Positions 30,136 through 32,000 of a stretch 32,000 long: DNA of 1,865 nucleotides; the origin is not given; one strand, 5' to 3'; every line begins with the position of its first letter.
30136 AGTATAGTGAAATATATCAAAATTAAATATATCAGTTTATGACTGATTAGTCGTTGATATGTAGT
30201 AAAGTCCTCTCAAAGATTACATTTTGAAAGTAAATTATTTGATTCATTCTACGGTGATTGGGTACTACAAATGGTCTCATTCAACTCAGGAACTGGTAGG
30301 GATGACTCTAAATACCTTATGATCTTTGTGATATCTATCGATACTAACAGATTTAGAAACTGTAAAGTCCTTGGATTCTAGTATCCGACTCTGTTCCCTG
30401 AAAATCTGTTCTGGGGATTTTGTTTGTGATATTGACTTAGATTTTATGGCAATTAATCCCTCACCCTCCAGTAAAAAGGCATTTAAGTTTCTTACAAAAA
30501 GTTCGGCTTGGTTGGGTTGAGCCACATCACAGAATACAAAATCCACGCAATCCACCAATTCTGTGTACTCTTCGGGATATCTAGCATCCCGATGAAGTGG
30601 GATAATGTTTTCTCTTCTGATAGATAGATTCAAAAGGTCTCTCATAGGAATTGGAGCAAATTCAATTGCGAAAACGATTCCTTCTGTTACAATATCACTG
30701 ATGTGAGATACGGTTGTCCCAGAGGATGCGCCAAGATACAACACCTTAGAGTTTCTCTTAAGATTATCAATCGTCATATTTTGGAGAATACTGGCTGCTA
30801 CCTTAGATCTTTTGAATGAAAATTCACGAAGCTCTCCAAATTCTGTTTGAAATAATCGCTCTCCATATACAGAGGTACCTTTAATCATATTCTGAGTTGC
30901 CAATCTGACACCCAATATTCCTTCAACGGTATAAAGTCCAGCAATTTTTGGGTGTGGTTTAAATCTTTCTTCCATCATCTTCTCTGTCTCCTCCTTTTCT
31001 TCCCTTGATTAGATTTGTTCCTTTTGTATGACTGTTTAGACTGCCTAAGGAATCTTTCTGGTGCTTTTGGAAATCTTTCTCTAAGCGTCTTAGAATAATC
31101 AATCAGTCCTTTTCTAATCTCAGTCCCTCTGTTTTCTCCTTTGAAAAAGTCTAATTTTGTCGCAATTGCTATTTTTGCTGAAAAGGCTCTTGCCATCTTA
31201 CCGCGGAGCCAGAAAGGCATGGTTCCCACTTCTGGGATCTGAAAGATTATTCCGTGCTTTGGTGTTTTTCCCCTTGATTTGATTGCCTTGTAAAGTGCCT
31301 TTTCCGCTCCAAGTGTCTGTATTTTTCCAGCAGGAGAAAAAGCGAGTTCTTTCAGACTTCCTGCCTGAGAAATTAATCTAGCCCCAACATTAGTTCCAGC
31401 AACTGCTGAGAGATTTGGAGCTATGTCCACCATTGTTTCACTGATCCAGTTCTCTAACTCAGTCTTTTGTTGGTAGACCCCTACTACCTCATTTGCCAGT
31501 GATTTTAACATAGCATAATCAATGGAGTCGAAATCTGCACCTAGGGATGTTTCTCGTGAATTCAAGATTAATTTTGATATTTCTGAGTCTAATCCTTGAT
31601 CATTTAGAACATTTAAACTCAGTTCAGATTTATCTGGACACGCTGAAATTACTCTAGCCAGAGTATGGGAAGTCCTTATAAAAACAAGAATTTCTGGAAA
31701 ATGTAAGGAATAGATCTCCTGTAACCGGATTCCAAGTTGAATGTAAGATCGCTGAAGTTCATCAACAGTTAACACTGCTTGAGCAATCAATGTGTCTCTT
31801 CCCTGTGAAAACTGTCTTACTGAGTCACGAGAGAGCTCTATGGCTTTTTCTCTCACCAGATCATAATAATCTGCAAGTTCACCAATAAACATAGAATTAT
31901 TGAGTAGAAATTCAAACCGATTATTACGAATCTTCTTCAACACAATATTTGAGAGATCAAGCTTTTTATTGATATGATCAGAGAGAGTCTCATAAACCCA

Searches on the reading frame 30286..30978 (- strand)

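Call 6: search_protein_families(library=pfam, proteins=[window:30286-30978:-], max_evalue=0.01)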
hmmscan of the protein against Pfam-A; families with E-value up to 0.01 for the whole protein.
window:30286-30978:- (230 aa): 2 families
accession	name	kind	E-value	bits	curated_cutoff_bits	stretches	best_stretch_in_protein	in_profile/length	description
PF01269.23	Fibrillarin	-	7.2e-75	251.5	27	1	7-223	2-221/227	Fibrillarin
PF01728.25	FtsJ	-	0.0017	18.8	24.1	1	72-159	17-106/181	FtsJ-like methyltransferase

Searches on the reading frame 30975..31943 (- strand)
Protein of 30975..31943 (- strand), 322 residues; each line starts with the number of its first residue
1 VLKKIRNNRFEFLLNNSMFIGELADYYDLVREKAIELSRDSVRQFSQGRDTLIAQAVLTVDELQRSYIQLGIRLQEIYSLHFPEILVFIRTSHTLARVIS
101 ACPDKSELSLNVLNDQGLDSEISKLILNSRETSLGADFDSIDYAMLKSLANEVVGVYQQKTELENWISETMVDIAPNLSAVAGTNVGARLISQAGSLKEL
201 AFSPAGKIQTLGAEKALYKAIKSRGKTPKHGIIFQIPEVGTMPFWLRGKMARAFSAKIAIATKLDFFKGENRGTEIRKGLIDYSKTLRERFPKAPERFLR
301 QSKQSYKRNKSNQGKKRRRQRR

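Call 6: search_protein_families(library=pfam, proteins=[window:30975-31943:-], max_evalue=0.01)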
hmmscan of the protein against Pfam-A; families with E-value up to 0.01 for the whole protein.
window:30975-31943:- (322 aa): 1 family
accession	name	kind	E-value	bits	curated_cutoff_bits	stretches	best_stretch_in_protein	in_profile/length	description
PF01798.23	Nop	-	1.1e-50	172.6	25.4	1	60-277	2-219/228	snoRNA binding domain, fibrillarin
